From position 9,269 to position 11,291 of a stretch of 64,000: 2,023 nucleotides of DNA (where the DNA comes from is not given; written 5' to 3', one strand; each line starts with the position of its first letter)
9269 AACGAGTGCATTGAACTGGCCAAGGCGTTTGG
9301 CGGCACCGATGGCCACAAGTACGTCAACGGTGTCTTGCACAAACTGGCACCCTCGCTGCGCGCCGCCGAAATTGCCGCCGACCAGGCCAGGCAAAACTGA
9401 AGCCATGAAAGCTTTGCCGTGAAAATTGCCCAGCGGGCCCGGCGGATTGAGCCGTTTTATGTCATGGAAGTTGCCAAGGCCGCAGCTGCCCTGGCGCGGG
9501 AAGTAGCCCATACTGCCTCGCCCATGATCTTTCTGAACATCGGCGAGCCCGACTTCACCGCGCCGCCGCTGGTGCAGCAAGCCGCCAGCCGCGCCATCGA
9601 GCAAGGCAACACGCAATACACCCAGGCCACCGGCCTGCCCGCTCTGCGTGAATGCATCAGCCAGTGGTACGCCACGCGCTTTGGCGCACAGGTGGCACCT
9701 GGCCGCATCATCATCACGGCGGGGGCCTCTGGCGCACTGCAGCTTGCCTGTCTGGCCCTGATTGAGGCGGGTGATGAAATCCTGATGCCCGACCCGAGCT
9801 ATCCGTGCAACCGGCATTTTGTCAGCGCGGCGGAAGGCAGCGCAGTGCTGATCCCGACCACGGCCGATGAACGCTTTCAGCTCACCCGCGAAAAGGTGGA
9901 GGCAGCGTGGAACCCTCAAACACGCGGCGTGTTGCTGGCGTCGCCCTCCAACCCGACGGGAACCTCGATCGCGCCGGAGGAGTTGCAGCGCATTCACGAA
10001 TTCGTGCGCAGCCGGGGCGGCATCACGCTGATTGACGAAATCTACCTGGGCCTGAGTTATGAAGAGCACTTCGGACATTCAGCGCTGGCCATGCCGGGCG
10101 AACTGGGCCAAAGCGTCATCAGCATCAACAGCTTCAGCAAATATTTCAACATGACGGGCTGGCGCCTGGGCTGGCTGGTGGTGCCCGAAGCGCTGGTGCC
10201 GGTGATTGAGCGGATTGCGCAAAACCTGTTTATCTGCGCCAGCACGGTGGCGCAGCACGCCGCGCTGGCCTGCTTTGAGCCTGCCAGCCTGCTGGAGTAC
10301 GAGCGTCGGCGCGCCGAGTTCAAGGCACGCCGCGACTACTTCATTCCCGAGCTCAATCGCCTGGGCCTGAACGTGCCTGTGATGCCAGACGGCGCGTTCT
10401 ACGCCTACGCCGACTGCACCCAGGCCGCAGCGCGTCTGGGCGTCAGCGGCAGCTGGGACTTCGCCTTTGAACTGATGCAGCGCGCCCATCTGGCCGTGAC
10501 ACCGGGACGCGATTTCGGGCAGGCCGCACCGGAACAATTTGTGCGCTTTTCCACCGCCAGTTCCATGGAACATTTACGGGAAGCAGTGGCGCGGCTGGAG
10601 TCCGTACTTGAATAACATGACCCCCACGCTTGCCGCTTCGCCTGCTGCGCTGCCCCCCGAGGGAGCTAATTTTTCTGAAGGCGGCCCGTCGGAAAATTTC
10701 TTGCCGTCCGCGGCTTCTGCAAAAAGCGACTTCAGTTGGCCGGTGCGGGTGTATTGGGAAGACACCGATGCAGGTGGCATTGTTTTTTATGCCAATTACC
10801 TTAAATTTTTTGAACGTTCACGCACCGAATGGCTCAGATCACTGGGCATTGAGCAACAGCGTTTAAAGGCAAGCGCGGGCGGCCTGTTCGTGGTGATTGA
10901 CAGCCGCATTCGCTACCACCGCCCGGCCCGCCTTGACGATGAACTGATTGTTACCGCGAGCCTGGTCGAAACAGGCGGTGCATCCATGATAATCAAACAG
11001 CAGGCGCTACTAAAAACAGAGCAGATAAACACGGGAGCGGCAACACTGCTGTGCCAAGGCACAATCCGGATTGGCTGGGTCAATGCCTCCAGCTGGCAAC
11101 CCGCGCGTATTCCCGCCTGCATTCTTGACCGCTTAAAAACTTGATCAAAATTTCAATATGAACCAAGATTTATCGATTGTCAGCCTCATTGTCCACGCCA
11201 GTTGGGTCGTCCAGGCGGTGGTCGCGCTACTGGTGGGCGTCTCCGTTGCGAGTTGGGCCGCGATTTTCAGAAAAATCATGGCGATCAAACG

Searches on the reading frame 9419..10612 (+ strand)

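Call 70: search_protein_families(library=pfam, proteins=[window:9419-10612:+], max_evalue=0.00001)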
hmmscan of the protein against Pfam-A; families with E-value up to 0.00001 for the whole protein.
window:9419-10612:+ (398 aa): 3 families
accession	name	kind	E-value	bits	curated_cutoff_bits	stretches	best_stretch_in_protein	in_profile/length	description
PF00155.27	Aminotran_1_2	-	1.6e-61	208.9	19.7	1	36-393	3-361/361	Aminotransferase class I and II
PF01053.26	Cys_Met_Meta_PP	-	1.7e-07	30.6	27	1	100-210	73-177/381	Cys/Met metabolism PLP-dependent enzyme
PF00266.25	Aminotran_5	-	2.5e-06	27.1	21.5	1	95-206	62-175/371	Aminotransferase class-V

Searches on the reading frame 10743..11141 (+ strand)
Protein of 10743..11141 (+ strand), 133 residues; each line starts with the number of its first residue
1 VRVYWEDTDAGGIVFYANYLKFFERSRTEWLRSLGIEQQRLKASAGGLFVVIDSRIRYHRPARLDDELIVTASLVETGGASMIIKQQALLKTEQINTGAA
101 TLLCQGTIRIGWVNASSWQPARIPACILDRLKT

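Call 70: search_protein_families(library=pfam, proteins=[window:10743-11141:+], max_evalue=0.00001)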
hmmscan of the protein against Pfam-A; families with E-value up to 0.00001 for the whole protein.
window:10743-11141:+ (133 aa): 2 families
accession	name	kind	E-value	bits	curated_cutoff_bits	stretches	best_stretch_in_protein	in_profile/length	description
PF03061.28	4HBT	-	6.1e-17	62.2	20.6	1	11-88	1-70/79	Thioesterase superfamily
PF13279.12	4HBT_2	-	9.9e-16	58.7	25.5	1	3-130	1-121/122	Thioesterase-like superfamily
